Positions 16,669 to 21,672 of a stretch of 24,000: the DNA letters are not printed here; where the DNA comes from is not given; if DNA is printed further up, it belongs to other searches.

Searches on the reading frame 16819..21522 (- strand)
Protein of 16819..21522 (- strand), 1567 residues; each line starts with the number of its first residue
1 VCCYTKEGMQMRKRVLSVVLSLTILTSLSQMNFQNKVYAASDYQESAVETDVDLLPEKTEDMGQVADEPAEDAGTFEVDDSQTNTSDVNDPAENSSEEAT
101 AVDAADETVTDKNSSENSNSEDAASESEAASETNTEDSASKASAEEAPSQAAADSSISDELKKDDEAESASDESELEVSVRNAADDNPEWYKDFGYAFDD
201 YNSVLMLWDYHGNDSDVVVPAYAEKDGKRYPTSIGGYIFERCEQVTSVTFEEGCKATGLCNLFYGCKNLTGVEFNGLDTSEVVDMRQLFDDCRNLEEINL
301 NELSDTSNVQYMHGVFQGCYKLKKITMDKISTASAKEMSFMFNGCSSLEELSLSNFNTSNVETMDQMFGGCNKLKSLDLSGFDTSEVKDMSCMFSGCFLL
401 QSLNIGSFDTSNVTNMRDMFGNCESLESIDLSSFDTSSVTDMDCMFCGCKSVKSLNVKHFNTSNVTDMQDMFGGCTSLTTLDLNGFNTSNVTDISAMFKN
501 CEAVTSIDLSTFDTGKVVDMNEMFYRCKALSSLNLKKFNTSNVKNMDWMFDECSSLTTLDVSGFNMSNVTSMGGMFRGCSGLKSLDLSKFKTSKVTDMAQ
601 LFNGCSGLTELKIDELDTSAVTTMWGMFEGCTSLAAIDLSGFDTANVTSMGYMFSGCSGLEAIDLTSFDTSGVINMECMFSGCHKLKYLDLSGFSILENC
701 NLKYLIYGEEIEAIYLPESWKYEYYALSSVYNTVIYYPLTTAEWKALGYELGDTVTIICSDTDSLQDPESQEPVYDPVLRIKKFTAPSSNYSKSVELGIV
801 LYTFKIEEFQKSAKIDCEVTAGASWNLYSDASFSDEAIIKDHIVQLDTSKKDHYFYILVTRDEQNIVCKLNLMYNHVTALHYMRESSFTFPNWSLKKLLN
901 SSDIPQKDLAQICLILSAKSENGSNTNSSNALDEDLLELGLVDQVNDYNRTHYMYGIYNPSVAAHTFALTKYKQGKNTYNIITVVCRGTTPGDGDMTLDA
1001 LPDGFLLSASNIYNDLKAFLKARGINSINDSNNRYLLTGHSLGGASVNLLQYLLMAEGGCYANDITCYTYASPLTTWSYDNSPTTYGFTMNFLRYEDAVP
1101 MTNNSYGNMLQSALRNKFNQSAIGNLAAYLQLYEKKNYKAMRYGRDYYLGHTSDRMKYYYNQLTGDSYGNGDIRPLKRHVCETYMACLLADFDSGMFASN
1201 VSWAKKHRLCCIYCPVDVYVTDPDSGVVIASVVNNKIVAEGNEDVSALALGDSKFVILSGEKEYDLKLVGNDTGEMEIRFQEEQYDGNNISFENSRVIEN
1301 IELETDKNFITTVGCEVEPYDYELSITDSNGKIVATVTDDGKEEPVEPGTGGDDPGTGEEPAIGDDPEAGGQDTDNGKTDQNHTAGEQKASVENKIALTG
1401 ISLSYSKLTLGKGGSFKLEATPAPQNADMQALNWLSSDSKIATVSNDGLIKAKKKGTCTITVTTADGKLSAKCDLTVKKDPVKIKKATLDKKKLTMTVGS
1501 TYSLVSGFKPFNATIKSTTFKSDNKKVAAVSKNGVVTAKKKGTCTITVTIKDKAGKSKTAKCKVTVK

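Call 8: search_protein_families(library=pfam, proteins=[window:16819-21522:-], max_evalue=0.01)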
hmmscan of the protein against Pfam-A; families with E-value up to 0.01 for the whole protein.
window:16819-21522:- (1567 aa): 13 families
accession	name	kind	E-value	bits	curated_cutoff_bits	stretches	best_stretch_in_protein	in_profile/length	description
PF03382.20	DUF285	-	4.2e-93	307.7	25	5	403-504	15-113/120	Mycoplasma protein of unknown function, DUF285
PF02368.24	Big_2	-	1.7e-30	105.2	22.8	2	1398-1473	2-77/79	Bacterial Ig-like domain (group 2)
PF13306.12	LRR_5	-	3.7e-24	85.5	27.7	5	232-331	23-111/127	BspA type Leucine rich repeat region (6 copies)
PF13855.12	LRR_8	-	4.3e-17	62.1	27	1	341-381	20-58/61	Leucine rich repeat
PF23952.1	LRR_EndoS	-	9.1e-13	48.9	27.9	1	286-380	21-114/116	Endo-beta-N-acetylglucosaminidase EndoS LRR domain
PF12799.13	LRR_4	-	1e-11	45.1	27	0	347-384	2-39/44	Leucine Rich repeats (2 copies)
PF01764.32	Lipase_3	-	8.9e-08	32.6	22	1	1004-1102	37-135/140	Lipase (class 3)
PF22359.2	Big-like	-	2.5e-07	31.3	27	1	1518-1567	3-47/48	Bacterial Ig-like domain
PF24758.1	LRR_At5g56370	-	8.6e-06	26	27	0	342-428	33-112/227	FBD-associated F-box protein At5g56370, LRR repeats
PF21461.3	HL_N-beta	-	2.1e-05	24.7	27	1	1437-1476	19-56/57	Hyaluronate lyase, N-terminal beta-sheet domain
PF16403.11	Bact_surface_Ig-like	-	0.00079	19.9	27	1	1519-1566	24-71/71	Bacterial surface protein, Ig-like domain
PF24048.1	LRR_NXF1-5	-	0.0053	16.8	30.5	0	345-389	53-97/142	NXF1/2/3/5 leucine-rich repeat domain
PF10991.15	Enc34_ssDNA-bd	-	0.0069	16.5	26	0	442-502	88-148/176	Enterobacter phage Enc34, ssDNA-binding protein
